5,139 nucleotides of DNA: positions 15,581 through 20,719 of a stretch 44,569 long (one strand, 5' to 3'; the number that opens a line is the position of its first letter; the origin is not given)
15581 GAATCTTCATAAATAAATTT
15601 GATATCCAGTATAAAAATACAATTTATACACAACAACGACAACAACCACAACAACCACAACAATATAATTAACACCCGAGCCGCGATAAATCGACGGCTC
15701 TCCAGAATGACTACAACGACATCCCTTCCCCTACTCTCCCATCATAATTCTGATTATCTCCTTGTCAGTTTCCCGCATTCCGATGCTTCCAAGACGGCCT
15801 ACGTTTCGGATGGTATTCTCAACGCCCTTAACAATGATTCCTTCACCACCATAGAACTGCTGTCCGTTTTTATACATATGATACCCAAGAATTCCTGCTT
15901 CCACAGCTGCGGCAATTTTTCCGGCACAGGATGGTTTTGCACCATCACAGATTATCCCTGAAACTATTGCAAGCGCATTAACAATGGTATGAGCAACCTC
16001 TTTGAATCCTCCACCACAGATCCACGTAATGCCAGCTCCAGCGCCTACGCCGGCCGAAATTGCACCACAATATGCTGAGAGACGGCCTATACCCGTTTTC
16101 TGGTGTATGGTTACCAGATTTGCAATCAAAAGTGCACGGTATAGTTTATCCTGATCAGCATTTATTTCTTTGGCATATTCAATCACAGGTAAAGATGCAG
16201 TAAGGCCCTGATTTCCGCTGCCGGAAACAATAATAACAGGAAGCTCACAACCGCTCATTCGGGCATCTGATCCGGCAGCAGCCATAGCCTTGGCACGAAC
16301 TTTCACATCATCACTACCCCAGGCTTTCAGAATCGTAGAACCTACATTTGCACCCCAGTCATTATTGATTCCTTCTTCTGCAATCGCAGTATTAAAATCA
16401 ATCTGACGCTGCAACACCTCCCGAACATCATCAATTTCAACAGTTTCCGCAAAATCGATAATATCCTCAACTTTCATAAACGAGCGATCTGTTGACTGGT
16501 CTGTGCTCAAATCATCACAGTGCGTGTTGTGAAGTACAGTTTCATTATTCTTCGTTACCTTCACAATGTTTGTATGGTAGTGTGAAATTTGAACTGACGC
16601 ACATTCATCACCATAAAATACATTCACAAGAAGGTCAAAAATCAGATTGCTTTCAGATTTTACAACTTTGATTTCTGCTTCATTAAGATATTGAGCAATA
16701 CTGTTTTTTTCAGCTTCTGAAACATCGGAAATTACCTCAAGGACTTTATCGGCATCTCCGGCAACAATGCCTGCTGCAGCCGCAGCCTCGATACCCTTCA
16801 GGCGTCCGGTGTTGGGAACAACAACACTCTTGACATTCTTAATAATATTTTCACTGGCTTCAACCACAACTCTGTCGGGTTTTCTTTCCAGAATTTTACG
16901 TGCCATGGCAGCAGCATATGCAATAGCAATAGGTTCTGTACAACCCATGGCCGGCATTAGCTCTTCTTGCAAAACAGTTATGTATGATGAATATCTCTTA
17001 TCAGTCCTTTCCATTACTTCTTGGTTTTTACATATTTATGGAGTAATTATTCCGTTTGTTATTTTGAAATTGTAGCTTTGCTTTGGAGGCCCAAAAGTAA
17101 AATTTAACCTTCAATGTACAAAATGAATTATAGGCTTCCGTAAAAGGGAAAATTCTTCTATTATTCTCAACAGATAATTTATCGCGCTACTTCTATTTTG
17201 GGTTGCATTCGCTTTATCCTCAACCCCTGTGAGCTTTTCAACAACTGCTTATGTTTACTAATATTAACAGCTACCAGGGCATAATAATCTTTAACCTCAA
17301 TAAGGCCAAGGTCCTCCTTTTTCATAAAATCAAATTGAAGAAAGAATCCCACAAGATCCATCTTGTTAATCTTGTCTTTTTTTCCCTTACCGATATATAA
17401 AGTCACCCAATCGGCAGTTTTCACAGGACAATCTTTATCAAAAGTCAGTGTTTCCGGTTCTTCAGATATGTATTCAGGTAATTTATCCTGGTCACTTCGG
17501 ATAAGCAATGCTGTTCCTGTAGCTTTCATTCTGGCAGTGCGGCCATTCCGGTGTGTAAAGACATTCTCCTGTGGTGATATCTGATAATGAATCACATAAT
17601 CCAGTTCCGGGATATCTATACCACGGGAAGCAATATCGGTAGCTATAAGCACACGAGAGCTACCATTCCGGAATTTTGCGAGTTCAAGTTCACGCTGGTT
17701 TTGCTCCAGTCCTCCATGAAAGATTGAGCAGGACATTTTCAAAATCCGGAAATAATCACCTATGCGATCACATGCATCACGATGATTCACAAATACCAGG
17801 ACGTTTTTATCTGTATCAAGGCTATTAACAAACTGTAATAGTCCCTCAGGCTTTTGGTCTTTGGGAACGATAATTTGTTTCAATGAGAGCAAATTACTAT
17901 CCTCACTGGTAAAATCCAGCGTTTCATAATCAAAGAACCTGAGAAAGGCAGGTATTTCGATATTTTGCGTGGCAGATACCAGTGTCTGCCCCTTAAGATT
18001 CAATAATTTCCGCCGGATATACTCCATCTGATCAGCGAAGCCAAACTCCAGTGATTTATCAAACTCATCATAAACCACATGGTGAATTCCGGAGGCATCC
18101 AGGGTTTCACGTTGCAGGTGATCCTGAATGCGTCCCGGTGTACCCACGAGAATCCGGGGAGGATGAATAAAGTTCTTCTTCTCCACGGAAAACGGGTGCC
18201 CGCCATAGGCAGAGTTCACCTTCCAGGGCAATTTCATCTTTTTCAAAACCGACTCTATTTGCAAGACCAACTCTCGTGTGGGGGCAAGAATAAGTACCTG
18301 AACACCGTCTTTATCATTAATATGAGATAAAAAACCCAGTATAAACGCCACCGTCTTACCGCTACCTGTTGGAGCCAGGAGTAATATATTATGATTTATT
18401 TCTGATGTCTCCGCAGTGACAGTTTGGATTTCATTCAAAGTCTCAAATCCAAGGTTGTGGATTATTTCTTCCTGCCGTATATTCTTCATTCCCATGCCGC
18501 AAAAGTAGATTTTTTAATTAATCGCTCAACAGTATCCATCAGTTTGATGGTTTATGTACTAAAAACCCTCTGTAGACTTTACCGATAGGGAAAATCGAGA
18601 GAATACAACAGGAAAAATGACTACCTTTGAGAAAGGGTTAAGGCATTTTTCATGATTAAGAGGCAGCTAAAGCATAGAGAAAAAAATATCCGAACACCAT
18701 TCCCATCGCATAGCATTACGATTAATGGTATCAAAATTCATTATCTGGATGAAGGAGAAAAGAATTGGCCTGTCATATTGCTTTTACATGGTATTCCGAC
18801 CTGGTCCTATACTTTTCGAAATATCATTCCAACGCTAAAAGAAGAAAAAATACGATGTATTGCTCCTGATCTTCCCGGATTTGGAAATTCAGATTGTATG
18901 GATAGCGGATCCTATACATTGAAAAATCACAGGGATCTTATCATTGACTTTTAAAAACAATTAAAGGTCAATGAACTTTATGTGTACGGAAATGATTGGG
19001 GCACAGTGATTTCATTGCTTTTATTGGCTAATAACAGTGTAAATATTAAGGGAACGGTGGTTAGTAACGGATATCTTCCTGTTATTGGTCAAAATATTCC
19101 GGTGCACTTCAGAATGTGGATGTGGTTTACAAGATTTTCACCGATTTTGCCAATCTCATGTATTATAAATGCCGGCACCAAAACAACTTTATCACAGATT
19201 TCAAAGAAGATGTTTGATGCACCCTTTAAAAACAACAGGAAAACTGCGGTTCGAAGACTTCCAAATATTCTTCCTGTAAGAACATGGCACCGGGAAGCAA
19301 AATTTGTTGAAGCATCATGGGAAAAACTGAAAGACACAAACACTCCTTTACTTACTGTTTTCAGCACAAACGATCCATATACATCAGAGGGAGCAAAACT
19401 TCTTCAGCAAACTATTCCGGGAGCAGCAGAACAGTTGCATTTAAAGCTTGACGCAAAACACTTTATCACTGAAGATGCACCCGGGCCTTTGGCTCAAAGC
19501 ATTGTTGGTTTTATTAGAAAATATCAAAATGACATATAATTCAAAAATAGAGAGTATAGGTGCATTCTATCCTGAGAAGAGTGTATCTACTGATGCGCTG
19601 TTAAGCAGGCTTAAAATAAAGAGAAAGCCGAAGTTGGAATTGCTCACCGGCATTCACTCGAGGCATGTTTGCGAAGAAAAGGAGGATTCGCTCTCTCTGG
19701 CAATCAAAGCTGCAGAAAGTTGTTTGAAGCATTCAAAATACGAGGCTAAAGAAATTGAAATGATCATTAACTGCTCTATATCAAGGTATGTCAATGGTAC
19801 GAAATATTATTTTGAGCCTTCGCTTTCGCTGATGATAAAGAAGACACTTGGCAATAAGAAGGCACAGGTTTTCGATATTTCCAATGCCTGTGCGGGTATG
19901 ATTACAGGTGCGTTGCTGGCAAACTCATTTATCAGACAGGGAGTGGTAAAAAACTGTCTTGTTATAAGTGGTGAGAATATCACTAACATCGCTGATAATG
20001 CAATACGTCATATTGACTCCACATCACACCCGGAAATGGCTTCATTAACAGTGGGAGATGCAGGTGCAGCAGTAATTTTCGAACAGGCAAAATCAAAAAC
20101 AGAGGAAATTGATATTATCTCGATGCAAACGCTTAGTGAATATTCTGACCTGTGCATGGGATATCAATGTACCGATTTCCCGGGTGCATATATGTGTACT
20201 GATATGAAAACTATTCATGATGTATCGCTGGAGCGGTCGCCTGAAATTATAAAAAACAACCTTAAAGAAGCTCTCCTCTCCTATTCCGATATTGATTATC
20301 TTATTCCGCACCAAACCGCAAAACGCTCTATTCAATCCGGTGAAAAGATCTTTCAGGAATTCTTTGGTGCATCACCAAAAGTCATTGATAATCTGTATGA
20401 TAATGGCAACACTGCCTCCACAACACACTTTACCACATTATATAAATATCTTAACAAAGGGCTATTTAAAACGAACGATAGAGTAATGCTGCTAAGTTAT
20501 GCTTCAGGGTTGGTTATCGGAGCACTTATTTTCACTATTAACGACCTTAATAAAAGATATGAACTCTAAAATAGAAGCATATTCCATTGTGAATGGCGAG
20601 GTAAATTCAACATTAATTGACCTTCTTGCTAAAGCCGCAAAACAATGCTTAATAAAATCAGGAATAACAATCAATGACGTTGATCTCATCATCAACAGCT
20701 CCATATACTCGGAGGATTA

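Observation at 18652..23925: Five-gene ole-like (olefin / beta-lactone) lipid cluster in a Bacteroidota context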

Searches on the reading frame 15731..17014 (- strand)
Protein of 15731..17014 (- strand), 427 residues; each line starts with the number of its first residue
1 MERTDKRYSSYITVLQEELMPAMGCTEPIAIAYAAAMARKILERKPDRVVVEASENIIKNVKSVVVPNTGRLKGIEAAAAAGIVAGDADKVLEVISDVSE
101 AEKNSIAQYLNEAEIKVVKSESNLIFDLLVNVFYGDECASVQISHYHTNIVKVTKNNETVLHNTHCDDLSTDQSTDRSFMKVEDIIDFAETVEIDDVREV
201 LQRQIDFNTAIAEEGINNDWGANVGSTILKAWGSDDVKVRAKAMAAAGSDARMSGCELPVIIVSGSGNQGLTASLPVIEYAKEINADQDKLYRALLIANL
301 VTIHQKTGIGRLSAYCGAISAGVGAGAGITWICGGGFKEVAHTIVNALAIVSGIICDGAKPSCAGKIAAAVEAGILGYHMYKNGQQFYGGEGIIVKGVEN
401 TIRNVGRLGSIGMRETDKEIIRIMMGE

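Call 39: search_protein_families(library=pfam, proteins=[window:15731-17014:-], max_evalue=0.00001)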
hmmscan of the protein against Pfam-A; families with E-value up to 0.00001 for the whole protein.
window:15731-17014:- (427 aa): 1 family
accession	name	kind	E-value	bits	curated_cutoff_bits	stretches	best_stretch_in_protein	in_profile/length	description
PF03313.21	SDH_alpha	-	6.1e-64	216.6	26.4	1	91-421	3-259/260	Serine dehydratase alpha chain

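Call 67: list_cluster_members(proteins=[window:15731-17014:-, window:17179-18495:-, window:42214-43410:-, window:25041-26018:-, window:21380-22987:+, window:22954-23925:+])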
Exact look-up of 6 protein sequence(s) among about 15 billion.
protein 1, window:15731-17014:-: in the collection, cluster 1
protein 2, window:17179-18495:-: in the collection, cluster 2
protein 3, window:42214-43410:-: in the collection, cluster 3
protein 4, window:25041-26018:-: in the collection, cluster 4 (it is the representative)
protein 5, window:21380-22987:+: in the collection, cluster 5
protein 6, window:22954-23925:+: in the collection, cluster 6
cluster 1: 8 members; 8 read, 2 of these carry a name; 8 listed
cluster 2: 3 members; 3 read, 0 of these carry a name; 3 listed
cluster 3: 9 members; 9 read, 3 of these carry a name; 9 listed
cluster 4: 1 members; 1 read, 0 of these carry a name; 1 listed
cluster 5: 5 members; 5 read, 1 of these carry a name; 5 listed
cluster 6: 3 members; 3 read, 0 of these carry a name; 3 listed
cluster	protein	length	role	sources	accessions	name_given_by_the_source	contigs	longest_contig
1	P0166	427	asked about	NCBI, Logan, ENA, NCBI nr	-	-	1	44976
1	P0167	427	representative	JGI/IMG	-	L-cysteine desulfidase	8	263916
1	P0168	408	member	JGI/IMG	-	L-cysteine desulfidase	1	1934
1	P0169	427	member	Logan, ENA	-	-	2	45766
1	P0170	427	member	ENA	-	-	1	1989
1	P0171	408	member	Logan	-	-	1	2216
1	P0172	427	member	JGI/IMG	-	-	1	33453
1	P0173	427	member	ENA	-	-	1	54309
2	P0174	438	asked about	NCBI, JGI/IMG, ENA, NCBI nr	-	-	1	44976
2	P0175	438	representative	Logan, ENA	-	-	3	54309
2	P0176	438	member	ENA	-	-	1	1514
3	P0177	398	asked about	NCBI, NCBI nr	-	-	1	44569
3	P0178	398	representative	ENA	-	-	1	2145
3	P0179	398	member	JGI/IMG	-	tryptophan synthase beta chain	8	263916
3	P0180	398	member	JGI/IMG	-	tryptophan synthase beta chain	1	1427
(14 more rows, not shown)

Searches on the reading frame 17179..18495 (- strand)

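Call 39: search_protein_families(library=pfam, proteins=[window:17179-18495:-], max_evalue=0.00001)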
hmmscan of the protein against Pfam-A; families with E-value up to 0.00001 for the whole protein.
window:17179-18495:- (438 aa): 4 families
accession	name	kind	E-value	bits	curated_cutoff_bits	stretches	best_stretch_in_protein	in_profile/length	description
PF00270.35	DEAD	-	6.4e-34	117.5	26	1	22-178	2-161/167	DEAD/DEAH box helicase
PF00271.37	Helicase_C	-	2.8e-27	95.6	23.5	1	215-323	2-109/110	Helicase conserved C-terminal domain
PF03880.21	DbpA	-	1.3e-13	51.2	25.6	1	365-435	1-71/72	DbpA RNA binding domain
PF04851.21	ResIII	-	1.9e-08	34.8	22.5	1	24-145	20-134/164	Type III restriction enzyme, res subunit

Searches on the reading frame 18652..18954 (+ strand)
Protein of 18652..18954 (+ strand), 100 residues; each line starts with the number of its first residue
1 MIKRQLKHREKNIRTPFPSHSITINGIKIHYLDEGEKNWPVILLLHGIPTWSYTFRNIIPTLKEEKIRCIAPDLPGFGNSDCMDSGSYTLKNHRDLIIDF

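Call 42: find_encoding_contigs(protein=window:18652-18954:+, flank=6000, max_places=6)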
Protein window:18652-18954:+ (100 aa): 1 contig read that carries it; 1 place shown.
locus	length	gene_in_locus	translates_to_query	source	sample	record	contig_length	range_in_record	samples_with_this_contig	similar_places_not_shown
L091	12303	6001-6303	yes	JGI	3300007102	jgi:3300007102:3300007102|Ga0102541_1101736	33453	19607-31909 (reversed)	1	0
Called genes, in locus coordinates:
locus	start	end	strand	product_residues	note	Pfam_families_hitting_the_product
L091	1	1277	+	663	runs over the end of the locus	PF13620:CarboxypepD_reg, PF13715:CarbopepD_reg_2, PF22904:NOMO1-like_2nd (weak), PF07715:Plug (faint), PF00593:TonB_dep_Rec_b-barrel, PF14905:OMP_b-brl_3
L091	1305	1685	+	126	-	PF14905:OMP_b-brl_3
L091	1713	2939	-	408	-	PF06738:ThrE, PF12821:ThrE_2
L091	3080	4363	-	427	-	PF03313:SDH_alpha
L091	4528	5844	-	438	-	PF04851:ResIII, PF00270:DEAD, PF00271:Helicase_C, PF03880:DbpA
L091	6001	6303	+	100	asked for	PF00561:Abhydrolase_1, PF12697:Abhydrolase_6 (weak)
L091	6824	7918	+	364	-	PF08545:ACP_syn_III, PF08541:ACP_syn_III_C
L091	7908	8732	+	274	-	PF08545:ACP_syn_III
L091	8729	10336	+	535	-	PF00501:AMP-binding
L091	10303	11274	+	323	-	PF01073:3Beta_HSD, PF01370:Epimerase, PF02719:Polysacc_synt_2, PF04321:RmlD_sub_bind, PF05368:NmrA, PF16363:GDP_Man_Dehyd, PF13460:NAD_binding_10, PF07993:NAD_binding_4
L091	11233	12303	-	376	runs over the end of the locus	PF18027:Pepdidase_M14_N, PF00246:Peptidase_M14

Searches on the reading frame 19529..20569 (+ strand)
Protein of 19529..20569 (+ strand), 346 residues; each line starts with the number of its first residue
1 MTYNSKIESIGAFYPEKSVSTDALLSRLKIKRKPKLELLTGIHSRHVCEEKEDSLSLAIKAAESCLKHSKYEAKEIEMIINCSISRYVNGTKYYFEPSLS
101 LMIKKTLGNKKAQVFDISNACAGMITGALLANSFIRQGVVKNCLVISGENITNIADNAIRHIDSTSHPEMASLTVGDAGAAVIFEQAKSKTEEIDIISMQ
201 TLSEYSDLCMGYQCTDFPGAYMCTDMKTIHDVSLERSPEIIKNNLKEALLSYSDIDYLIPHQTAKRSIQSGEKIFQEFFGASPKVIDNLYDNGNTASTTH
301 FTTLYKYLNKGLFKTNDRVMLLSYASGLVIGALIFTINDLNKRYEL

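Call 5: search_protein_families(library=pfam, proteins=[window:19529-20566:+], max_evalue=0.01)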
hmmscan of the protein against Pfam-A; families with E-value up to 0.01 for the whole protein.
window:19529-20566:+ (346 aa): 2 families
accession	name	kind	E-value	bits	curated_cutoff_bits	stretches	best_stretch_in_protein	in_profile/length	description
PF08541.16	ACP_syn_III_C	-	4.3e-14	52.9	26.6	1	245-336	1-89/90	3-Oxoacyl-[acyl-carrier-protein (ACP)] synthase III C terminal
PF08545.16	ACP_syn_III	-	3.7e-13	49.6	24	1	115-198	1-73/80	3-Oxoacyl-[acyl-carrier-protein (ACP)] synthase III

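Call 6: search_protein_families(library=ncbifam, proteins=[window:19529-20566:+], max_evalue=0.01)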
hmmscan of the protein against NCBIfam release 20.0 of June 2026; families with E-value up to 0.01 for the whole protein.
window:19529-20566:+ (346 aa): 18 families
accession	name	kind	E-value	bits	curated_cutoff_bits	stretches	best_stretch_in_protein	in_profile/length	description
NF006829.0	PRK09352.1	subfamily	6.5e-44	150.2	249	1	3-337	3-321/322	beta-ketoacyl-ACP synthase 3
NF006720.0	PRK09258.1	equivalog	3.9e-42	144.7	285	1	7-328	8-329/338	3-oxoacyl-ACP synthase III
TIGR00747.1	fabH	subfamily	9.2e-38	130.1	292.1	1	4-334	2-319/322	beta-ketoacyl-ACP synthase III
NF004623.0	PRK05963.1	equivalog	3.6e-20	72.5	437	1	3-336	4-327/328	beta-ketoacyl-ACP synthase III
NF005541.0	PRK07204.1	equivalog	1.9e-19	70.2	402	1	4-335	4-327/329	beta-ketoacyl-ACP synthase III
NF005308.0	PRK06840.1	equivalog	4.9e-18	65.2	315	1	5-191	5-179/339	3-oxoacyl-ACP synthase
NF009519.0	PRK12880.1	equivalog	2.2e-14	53.6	436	1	4-165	7-165/353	beta-ketoacyl-ACP synthase III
NF005703.0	PRK07515.1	equivalog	2.3e-14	53.1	304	1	54-335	96-370/373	beta-ketoacyl-ACP synthase III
NF003274.0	PRK04262.1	equivalog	3.7e-14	52.5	244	1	7-339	5-310/347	hydroxymethylglutaryl-CoA synthase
NF005704.0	PRK07516.1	subfamily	7.9e-07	28.4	412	1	42-166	10-130/389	thiolase domain-containing protein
TIGR00748.1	HMG_CoA_syn_Arc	equivalog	9.8e-07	28.3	353.35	1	42-340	38-310/345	hydroxymethylglutaryl-CoA synthase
TIGR01835.1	HMG-CoA-S_prok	equivalog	3.3e-06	26.2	360.35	1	7-148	3-136/382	hydroxymethylglutaryl-CoA synthase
NF005293.2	PRK06816.1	subfamily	4.7e-06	25.9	450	1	240-326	276-365/378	StlD/DarB family beta-ketosynthase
NF053539.1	resorcinol_DarB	exception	2.5e-05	23.6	550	1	224-323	260-361/377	dialkylresorcinol biosynthesis protein DarB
NF040746.1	reduct_C_beta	equivalog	7.1e-05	21.4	450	1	58-164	195-300/477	glycine/sarcosine/betaine reductase complex component C subunit beta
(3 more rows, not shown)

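Call 12: search_solved_structures(query=window:19529-20566:+, max_evalue=0.001)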
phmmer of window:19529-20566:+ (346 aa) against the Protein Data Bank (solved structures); distinct sequences matched with E-value up to 0.001: 54.
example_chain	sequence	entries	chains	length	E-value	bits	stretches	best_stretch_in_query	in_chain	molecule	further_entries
8vd9_A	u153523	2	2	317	4.3e-23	85.2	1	7-334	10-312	Beta-ketoacyl-[acyl-carrier-protein] synthase III 1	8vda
4ryb_A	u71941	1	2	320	7.6e-21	77.8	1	5-334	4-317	3-oxoacyl-[acyl-carrier-protein] synthase 3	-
2ebd_A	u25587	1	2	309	1.6e-19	73.5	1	6-335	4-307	3-oxoacyl-[acyl-carrier-protein] synthase 3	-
5bqs_A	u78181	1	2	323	2.3e-18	69.6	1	6-337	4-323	3-oxoacyl-[acyl-carrier-protein] synthase 3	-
1zow_A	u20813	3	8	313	1.4e-16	63.9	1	5-334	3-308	3-oxoacyl-[acyl-carrier-protein] synthase III | 3-oxoacyl-[acyl-carrier-protein] synthase 3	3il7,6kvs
4nhd_A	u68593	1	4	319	1.3e-15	60.7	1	5-333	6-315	3-oxoacyl-[acyl-carrier-protein] synthase 3 protein 1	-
6x7r_A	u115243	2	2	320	2.2e-15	59.9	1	5-333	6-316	3-oxoacyl-[acyl-carrier-protein] synthase 3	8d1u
1hn9_A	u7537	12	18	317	2.3e-15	59.8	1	5-333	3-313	BETA-KETOACYL-ACYL CARRIER PROTEIN SYNTHASE III | 3-oxoacyl-[acyl-carrier-protein] synthase III | 3-oxoacyl-[acyl-carrier-protein] synthase 3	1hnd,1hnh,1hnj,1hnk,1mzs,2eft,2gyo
9ka2_A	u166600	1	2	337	2.5e-15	59.7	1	5-333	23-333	Beta-ketoacyl-[acyl-carrier-protein] synthase III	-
3il9_A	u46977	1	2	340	2.7e-15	59.6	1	5-333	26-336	3-oxoacyl-[acyl-carrier-protein] synthase 3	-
3row_A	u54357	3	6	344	3.1e-15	59.4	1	27-329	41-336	3-oxoacyl-[ACP] synthase III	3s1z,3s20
3s21_A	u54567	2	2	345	3.1e-15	59.4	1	27-329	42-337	3-oxoacyl-[ACP] synthase III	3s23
8vdb_A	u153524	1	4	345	3.8e-15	59.1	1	5-334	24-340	Beta-ketoacyl-[acyl-carrier-protein] synthase III 2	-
3il3_A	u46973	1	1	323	8.3e-15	58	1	4-332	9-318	3-oxoacyl-[acyl-carrier-protein] synthase 3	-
5vxh_A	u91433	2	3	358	9e-15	57.9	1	27-329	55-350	3-oxoacyl-[ACP] synthase III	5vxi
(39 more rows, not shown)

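Call 40: find_encoding_contigs(protein=window:19529-20569:+, flank=6000, max_places=6)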
Protein window:19529-20569:+ (346 aa): 1 contig read that carries it; 1 place shown.
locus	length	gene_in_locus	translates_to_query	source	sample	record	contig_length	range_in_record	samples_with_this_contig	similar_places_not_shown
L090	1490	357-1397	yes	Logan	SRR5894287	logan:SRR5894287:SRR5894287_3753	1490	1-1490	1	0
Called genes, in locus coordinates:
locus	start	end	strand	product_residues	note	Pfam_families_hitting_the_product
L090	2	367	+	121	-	?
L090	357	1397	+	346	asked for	PF08545:ACP_syn_III, PF08541:ACP_syn_III_C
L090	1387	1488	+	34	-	?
